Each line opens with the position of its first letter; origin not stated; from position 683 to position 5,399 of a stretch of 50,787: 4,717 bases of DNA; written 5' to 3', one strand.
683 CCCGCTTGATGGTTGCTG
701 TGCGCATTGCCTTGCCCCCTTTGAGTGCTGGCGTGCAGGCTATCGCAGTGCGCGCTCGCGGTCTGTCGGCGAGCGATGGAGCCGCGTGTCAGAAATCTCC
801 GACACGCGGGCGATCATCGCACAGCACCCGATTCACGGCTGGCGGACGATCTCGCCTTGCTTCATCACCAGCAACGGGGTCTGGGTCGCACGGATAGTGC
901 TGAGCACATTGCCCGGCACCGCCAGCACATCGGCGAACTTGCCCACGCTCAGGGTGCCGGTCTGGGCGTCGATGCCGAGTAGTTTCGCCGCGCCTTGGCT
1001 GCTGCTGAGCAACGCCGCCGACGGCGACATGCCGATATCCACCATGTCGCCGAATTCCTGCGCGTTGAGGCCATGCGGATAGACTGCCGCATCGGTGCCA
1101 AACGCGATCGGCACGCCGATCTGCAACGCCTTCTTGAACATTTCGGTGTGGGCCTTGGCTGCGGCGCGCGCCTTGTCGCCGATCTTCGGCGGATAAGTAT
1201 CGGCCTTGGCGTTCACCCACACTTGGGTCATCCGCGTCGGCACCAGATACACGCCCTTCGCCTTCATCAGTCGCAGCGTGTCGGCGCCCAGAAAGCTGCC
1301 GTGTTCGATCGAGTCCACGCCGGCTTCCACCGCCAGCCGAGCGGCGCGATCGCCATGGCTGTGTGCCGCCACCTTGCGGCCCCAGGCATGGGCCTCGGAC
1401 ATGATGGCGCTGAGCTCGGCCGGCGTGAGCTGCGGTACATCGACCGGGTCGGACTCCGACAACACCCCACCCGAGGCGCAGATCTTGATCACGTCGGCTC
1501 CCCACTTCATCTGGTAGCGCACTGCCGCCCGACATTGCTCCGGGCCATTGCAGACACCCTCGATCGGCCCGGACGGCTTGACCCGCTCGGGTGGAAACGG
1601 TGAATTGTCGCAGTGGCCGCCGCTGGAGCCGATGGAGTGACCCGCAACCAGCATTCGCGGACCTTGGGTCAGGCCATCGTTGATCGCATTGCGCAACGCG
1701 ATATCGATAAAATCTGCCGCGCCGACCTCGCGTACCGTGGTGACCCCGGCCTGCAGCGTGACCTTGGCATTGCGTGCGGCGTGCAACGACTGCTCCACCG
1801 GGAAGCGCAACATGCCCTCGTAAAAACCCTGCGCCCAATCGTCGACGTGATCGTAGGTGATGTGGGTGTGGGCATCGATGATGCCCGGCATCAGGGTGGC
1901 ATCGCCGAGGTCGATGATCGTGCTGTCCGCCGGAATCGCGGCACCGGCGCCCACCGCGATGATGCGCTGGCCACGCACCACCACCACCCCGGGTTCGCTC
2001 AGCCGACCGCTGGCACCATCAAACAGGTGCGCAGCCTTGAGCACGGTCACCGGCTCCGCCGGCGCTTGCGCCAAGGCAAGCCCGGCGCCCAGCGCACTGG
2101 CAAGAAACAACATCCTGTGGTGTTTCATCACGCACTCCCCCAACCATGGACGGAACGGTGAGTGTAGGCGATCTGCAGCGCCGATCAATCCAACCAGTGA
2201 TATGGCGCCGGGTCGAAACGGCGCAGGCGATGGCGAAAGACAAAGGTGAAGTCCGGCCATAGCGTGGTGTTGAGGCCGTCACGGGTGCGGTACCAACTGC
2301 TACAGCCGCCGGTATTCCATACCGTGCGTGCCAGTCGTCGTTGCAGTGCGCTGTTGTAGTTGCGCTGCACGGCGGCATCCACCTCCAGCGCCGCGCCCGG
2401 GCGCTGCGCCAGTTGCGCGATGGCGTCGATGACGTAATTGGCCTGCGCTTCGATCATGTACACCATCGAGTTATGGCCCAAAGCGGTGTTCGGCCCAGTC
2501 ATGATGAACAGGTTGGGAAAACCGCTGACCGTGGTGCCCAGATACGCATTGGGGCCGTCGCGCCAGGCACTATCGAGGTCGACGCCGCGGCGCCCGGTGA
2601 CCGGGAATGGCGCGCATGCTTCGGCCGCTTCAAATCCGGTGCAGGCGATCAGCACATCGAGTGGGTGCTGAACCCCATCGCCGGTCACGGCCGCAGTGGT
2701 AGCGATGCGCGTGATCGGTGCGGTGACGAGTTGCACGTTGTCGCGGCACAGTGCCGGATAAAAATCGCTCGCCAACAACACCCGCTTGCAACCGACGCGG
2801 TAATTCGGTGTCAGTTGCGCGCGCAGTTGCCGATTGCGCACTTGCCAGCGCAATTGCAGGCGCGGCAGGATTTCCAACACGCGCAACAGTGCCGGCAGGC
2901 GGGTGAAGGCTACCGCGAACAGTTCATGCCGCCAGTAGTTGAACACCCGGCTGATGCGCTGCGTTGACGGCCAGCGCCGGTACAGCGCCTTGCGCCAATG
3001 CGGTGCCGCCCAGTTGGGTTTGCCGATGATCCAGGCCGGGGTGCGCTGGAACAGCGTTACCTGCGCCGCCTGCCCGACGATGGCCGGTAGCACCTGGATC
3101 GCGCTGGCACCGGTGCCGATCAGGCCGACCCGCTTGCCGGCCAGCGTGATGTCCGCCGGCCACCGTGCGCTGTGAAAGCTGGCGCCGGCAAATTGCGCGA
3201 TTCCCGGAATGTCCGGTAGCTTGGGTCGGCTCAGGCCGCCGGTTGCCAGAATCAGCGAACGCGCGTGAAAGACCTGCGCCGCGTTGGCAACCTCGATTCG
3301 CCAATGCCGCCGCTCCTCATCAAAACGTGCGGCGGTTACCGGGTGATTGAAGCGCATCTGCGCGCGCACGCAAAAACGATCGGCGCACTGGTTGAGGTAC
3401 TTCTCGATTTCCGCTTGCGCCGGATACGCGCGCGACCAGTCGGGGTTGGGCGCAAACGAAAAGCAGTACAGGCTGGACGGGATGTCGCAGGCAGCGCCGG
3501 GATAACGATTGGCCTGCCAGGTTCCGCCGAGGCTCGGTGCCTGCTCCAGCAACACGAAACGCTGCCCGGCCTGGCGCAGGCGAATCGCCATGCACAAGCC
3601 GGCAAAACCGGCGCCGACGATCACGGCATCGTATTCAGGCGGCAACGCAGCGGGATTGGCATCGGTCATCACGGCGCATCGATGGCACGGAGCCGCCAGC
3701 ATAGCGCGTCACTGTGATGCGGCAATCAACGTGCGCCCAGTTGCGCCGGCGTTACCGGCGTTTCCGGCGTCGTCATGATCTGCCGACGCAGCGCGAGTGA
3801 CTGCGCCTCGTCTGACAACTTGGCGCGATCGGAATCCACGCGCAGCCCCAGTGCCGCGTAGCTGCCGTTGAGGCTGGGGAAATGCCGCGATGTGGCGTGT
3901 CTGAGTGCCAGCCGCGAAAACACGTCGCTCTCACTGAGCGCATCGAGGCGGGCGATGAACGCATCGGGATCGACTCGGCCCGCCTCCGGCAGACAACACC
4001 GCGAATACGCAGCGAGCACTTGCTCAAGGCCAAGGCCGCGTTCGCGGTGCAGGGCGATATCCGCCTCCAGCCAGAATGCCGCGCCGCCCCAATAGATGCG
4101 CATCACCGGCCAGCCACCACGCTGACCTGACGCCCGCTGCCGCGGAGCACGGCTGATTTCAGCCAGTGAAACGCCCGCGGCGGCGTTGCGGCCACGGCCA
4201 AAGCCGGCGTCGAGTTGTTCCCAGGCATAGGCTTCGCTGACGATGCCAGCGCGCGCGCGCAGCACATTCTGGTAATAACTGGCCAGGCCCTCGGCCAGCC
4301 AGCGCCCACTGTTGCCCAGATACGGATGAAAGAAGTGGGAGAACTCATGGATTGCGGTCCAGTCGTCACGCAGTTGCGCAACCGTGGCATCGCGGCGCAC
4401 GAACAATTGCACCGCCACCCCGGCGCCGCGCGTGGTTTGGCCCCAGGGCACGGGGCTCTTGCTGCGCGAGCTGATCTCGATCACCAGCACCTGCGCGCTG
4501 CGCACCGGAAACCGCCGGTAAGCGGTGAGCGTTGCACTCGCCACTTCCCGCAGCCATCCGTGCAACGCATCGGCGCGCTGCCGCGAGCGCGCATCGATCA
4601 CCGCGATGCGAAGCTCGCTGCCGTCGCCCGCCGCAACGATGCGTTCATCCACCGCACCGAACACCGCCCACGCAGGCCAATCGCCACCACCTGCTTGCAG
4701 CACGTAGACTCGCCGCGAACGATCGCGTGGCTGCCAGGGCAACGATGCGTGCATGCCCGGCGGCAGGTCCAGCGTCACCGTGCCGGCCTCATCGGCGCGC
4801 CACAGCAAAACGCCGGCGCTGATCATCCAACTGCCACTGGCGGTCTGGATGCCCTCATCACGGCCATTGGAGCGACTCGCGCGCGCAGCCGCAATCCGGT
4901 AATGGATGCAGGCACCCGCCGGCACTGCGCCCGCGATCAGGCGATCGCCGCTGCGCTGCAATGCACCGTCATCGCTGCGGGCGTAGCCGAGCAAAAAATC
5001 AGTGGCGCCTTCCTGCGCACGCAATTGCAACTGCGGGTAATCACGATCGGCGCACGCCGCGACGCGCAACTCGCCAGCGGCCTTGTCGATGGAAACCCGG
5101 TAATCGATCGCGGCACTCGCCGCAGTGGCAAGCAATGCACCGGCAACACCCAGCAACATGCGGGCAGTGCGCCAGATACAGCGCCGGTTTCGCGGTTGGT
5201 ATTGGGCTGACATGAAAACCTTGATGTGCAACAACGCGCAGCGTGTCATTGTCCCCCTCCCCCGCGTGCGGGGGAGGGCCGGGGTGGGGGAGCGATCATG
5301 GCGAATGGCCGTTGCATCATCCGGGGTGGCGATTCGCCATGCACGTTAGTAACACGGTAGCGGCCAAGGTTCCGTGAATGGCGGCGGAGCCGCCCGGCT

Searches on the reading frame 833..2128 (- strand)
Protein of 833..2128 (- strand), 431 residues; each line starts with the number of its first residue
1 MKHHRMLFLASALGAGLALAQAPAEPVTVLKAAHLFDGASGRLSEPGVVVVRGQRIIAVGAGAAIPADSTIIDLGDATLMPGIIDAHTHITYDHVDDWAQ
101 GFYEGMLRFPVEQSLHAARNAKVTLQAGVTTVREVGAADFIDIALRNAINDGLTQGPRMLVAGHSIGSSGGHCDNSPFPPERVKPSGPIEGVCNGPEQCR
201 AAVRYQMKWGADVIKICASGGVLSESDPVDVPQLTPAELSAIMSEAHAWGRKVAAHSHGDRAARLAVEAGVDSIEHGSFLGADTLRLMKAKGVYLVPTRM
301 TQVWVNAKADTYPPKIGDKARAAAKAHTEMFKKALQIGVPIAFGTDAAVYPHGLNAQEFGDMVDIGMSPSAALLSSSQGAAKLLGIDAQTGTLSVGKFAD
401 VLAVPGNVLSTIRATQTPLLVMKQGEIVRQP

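Call 60: search_protein_families(library=pfam, proteins=[window:833-2128:-], max_evalue=0.01)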
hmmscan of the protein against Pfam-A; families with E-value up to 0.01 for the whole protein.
window:833-2128:- (431 aa): 2 families
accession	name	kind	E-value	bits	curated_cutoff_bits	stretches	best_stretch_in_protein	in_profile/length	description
PF01979.26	Amidohydro_1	-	4.6e-48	164.7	25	1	78-428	1-345/345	Amidohydrolase family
PF07969.17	Amidohydro_3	-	9.1e-13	48.9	29.7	2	231-428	256-471/472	Amidohydrolase family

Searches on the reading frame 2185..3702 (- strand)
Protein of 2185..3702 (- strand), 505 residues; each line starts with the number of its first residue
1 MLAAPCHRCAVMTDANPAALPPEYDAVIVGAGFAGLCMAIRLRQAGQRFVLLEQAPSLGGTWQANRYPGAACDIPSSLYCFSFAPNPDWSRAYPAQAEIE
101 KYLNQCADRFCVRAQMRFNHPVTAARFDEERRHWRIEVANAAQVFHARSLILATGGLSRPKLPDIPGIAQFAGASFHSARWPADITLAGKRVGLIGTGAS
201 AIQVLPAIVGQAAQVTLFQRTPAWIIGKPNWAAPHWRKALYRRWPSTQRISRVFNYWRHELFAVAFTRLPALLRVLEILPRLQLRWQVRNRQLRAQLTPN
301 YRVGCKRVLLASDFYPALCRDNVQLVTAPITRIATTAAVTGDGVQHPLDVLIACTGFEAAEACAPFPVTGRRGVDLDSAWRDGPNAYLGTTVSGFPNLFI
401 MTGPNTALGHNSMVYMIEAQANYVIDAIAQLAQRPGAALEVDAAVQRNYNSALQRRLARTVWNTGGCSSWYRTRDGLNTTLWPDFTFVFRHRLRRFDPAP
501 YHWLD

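Call 60: search_protein_families(library=pfam, proteins=[window:2185-3702:-], max_evalue=0.01)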
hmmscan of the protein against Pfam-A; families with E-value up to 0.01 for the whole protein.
window:2185-3702:- (505 aa): 14 families
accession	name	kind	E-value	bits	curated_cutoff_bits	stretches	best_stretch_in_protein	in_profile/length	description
PF13738.12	Pyr_redox_3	-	4.3e-17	62.8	30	1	27-227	1-202/305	Pyridine nucleotide-disulphide oxidoreductase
PF07992.20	Pyr_redox_2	-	7.8e-15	55.5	26.1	1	24-223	1-176/291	Pyridine nucleotide-disulphide oxidoreductase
PF00743.25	FMO-like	-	5.9e-13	48.5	22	1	28-232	6-226/532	Flavin-binding monooxygenase-like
PF13450.12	NAD_binding_8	-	1.6e-12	48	21.9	1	28-92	1-64/68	NAD(P)-binding Rossmann-like domain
PF13434.12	Lys_Orn_oxgnase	-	1.4e-11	44.6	21.3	1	91-218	89-219/339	L-lysine 6-monooxygenase/L-ornithine 5-monooxygenase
PF01266.30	DAO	-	5.1e-11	43.1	27.9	1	25-65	1-42/353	FAD dependent oxidoreductase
PF03486.20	HI0933_like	-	1.1e-09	38.5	50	1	25-59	2-36/244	HI0933-like protein Rossmann domain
PF00890.30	FAD_binding_2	-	1.8e-08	34.4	20.4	1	25-62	1-38/414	FAD binding domain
PF13454.12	NAD_binding_9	-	1.6e-07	31.9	21.8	0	27-71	1-50/155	FAD-NAD(P)-binding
PF12831.13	FAD_oxidored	-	1.6e-05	24.8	27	1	25-62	1-38/416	FAD dependent oxidoreductase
PF01494.25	FAD_binding_3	-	0.00017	21.4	22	1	24-56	2-34/349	FAD binding domain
PF00070.33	Pyr_redox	-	0.0019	19.1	22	0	26-58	2-34/82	Pyridine nucleotide-disulphide oxidoreductase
PF05834.18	Lycopene_cycl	-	0.0027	17.3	23.4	1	25-58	1-36/380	Lycopene cyclase protein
PF01946.23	Thi4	-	0.0041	16.8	26.2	1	23-62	17-58/235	Thi4 family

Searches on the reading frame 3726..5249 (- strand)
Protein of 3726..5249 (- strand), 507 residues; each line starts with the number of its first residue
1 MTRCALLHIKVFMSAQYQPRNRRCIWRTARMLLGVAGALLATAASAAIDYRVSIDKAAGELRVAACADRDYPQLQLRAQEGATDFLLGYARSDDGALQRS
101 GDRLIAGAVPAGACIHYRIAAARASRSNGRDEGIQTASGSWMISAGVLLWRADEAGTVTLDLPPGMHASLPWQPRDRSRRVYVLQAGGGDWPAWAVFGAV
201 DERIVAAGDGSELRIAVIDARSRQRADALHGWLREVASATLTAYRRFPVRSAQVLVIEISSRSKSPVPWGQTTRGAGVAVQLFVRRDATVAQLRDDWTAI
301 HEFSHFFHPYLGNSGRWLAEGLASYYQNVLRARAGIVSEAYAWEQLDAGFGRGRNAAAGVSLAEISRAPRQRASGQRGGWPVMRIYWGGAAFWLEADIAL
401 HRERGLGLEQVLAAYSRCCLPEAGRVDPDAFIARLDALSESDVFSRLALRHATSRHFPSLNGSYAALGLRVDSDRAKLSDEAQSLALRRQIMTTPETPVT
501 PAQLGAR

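Call 3: search_protein_families(library=pfam, proteins=[window:3726-5249:-])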
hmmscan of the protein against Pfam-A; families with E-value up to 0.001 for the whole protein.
window:3726-5249:- (507 aa): 1 family
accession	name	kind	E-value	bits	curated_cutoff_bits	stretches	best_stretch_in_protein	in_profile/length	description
PF05299.18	Peptidase_M61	-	0.00014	22.7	22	1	315-353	37-75/118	M61 glycyl aminopeptidase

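Call 4: search_protein_families(library=ncbifam, proteins=[window:3726-5249:-])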
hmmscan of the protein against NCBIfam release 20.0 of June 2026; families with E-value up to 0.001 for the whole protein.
window:3726-5249:- (507 aa): 0 families
